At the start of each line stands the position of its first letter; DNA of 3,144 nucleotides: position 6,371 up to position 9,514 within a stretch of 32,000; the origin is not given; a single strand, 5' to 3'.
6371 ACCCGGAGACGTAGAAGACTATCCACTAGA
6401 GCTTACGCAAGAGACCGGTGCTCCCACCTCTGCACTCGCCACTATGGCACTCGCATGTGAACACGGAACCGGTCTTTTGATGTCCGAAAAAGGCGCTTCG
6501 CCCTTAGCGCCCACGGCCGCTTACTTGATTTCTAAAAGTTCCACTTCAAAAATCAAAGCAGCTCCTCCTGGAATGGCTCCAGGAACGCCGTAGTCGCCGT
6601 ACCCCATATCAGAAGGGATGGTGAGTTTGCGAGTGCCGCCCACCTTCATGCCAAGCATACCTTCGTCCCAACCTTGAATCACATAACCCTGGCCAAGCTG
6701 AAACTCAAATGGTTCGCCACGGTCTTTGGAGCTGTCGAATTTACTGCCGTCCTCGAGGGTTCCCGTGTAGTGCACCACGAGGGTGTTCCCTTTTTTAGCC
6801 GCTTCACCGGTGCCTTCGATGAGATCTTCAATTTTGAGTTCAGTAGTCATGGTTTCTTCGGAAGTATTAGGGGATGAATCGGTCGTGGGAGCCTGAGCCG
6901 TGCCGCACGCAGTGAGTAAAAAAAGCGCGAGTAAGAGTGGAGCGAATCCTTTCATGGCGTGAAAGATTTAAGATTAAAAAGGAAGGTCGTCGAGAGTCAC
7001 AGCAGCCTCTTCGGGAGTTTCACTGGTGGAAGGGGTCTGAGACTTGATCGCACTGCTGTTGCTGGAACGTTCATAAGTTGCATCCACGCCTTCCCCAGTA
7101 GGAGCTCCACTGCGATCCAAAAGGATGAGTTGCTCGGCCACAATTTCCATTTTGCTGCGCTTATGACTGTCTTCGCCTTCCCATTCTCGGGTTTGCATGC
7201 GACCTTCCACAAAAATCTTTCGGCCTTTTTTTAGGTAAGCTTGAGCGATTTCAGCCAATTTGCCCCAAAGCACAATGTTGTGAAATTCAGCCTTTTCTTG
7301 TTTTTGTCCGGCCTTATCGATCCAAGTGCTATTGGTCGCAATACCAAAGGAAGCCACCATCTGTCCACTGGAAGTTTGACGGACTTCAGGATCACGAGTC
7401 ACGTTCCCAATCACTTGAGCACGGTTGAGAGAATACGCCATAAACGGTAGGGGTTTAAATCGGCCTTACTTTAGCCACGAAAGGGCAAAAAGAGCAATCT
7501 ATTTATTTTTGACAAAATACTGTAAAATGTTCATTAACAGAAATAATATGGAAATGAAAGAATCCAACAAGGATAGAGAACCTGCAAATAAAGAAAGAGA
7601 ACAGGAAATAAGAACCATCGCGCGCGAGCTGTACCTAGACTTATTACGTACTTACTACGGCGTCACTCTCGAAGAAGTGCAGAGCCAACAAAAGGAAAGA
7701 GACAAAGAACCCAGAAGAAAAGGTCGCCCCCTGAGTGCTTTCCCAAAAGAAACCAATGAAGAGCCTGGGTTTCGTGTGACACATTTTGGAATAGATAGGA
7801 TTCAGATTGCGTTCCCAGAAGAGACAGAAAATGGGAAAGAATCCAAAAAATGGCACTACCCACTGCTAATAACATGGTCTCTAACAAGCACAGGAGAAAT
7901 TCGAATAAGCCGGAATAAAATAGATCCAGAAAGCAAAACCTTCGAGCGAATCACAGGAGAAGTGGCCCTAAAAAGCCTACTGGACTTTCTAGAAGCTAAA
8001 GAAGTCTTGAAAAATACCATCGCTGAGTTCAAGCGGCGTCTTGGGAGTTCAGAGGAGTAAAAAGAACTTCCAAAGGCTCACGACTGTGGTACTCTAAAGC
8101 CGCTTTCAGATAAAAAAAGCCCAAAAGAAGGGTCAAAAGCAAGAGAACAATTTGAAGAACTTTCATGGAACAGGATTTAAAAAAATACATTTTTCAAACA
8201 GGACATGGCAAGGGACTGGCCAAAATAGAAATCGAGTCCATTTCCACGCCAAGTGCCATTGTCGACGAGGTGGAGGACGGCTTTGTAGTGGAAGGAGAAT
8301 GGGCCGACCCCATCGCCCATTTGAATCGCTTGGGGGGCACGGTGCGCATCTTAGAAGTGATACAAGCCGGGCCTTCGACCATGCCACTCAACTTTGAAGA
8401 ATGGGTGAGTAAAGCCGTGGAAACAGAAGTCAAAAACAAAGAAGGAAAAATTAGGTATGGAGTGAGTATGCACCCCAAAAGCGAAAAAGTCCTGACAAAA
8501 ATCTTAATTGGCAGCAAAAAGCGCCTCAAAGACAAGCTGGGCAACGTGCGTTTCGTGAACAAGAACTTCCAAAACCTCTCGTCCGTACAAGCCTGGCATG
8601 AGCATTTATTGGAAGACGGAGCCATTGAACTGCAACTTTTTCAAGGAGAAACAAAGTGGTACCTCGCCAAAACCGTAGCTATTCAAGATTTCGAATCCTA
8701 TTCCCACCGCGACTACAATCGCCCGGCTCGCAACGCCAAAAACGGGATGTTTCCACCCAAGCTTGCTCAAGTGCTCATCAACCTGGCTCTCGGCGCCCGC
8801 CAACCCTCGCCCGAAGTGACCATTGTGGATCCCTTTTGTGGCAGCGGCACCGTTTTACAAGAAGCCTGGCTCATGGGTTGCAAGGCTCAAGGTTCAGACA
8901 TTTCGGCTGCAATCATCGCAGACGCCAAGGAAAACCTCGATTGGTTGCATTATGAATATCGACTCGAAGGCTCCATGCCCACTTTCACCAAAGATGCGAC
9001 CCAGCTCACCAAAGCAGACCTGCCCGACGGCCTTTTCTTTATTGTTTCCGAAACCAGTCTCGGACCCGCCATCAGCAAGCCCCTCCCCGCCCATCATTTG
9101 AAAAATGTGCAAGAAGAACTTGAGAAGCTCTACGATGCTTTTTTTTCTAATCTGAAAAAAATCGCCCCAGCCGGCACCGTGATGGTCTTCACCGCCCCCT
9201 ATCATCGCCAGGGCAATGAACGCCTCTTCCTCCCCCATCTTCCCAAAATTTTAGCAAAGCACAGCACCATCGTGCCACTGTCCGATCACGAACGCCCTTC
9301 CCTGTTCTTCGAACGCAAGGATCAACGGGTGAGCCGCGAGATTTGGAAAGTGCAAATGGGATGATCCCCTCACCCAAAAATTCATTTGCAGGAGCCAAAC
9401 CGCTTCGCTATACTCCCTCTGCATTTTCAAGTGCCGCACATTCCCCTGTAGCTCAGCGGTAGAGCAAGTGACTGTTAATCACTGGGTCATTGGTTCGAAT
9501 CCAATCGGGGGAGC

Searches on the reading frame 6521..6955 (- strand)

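Call 10: search_protein_families(library=pfam, proteins=[window:6521-6955:-], max_evalue=0.01)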
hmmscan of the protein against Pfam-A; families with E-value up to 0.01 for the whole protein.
window:6521-6955:- (144 aa): 1 family
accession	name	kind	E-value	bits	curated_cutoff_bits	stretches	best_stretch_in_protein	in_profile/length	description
PF00254.34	FKBP_C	-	2.7e-36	124.2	21.1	1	51-141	3-94/94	FKBP-type peptidyl-prolyl cis-trans isomerase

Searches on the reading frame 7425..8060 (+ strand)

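Call 10: search_protein_families(library=pfam, proteins=[window:7425-8060:+], max_evalue=0.01)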
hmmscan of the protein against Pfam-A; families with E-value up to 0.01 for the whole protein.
window:7425-8060:+ (211 aa): 1 family
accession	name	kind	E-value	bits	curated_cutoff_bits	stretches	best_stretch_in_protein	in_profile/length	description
PF11198.13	DUF2857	-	0.0068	16.5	36.8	1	32-104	51-120/174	Protein of unknown function (DUF2857)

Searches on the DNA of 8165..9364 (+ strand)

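Call 66: search_rna_families(source=L012, start=2250, end=3000, threshold=evalue, max_evalue=0.01)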
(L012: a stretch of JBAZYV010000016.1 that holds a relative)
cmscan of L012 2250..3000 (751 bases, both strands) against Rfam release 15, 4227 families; matches with E-value up to 0.01: 1.
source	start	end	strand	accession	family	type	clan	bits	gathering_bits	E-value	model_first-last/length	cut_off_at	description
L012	2675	2866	+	RF00028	Intron_gpI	Intron;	-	53.7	50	9.3e-13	1-253/253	no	Group I catalytic intron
